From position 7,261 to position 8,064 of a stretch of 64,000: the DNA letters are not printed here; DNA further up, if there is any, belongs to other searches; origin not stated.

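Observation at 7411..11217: Tandem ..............-family paralogs with a ParB/Srx-like partner and a truncated third copy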

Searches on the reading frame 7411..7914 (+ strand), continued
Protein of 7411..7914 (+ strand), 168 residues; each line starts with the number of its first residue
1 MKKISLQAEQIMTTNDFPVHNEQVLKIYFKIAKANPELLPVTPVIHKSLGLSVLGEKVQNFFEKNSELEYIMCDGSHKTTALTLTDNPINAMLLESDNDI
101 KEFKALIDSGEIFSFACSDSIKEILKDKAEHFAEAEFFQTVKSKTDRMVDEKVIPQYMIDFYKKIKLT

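Call 81: search_protein_families(library=pfam, alignment_id=A3, max_evalue=10)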
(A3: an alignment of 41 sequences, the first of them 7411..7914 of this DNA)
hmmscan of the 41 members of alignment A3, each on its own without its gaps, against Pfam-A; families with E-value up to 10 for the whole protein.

A. member 1, window:7411-7914:+ (168 aa): 0 families

B. families by the number of members that match (of 41 scanned): 34 families (the first 25 are shown)
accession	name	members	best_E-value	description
PF00142.24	Fer4_NifH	4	0.018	4Fe-4S iron sulfur cluster binding proteins, NifH/frxC family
PF25191.1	DUF7832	2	0.0025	Domain of unknown function (DUF7832)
PF09501.15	Bac_small_YrzI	2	0.011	Probable sporulation protein (Bac_small_yrzI)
PF21360.3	PylC-like_N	1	0.0031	PylC-like, N-terminal domain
PF10661.14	EssA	1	0.0058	WXG100 protein secretion system (Wss), protein EssA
PF05340.17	DUF740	1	0.0063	Protein of unknown function (DUF740)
PF10752.14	DUF2533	1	0.016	Protein of unknown function (DUF2533)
PF04764.17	DUF613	1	0.017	Protein of unknown function (DUF613)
PF14014.11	DUF4230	1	0.021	Protein of unknown function (DUF4230)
PF16126.11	DUF4838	1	0.023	Domain of unknown function (DUF4838)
PF00334.24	NDK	1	0.029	Nucleoside diphosphate kinase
PF05221.23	AdoHcyase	1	0.032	S-adenosyl-L-homocysteine hydrolase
PF07792.17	Afi1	1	0.043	Docking domain of Afi1 for Arf3 in vesicle trafficking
PF20713.2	DUF6826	1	0.053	Domain of unknown function (DUF6826)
PF14635.12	HHH_7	1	0.055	Helix-hairpin-helix motif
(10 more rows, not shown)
